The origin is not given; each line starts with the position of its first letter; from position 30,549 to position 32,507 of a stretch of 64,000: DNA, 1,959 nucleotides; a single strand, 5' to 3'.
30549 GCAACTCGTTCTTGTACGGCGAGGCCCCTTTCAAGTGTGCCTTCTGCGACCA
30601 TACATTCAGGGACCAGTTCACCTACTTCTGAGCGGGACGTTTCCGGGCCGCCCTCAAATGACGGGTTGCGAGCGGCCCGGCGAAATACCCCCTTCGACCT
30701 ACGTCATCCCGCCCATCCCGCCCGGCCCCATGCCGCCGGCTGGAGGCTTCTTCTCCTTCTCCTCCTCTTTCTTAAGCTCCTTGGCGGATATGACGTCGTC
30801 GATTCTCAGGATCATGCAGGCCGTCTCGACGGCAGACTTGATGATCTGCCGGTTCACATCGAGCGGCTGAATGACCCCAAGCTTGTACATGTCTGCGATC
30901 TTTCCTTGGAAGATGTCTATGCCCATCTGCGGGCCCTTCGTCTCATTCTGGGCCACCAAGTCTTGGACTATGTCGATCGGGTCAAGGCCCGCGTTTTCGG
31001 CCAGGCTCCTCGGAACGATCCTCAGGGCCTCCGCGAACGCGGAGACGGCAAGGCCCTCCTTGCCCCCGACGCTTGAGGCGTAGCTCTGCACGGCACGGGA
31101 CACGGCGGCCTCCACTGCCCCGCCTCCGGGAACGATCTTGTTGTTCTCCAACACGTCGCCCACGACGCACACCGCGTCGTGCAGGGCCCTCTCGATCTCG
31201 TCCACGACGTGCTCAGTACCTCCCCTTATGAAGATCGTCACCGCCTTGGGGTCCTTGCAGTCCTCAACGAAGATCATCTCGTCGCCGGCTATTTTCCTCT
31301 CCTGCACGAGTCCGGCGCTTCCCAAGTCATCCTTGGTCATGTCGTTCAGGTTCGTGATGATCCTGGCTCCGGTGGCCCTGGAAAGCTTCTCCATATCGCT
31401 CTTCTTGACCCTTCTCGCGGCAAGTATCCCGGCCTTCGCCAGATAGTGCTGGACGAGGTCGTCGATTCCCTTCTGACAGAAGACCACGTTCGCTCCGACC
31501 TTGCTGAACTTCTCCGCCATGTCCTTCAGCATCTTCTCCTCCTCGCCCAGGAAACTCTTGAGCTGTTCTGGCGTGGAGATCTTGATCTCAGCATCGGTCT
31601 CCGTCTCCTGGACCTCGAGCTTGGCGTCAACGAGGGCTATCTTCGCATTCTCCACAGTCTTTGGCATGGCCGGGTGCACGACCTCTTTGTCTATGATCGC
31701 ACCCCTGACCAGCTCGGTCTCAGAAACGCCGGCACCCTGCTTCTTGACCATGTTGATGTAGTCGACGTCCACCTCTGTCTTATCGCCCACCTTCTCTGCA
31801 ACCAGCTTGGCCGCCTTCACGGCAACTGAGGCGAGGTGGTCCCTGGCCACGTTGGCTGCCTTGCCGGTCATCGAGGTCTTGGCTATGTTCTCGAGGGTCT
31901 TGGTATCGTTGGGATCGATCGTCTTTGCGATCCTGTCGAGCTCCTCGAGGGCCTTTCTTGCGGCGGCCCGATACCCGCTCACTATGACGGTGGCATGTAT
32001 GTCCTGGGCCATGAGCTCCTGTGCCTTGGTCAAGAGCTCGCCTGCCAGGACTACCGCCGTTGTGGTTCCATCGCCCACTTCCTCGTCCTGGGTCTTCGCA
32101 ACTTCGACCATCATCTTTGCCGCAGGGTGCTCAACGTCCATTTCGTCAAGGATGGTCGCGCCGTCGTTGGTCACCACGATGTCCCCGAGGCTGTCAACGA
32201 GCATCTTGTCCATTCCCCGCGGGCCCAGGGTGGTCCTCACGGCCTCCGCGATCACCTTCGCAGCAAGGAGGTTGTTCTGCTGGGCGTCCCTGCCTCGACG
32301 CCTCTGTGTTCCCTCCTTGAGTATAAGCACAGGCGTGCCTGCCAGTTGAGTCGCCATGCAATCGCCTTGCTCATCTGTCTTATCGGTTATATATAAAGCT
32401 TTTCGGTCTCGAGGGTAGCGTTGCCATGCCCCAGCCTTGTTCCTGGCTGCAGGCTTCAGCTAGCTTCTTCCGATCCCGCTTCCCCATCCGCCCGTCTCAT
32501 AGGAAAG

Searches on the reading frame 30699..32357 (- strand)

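Call 58: search_protein_families(library=pfam, proteins=[window:30699-32357:-], max_evalue=0.00001)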
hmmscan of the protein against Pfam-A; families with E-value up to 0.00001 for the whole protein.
window:30699-32357:- (552 aa): 1 family
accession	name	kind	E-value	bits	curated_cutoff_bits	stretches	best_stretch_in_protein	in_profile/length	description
PF00118.29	Cpn60_TCP1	-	1.9e-182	607.8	34.3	1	36-526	1-489/490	TCP-1/cpn60 chaperonin family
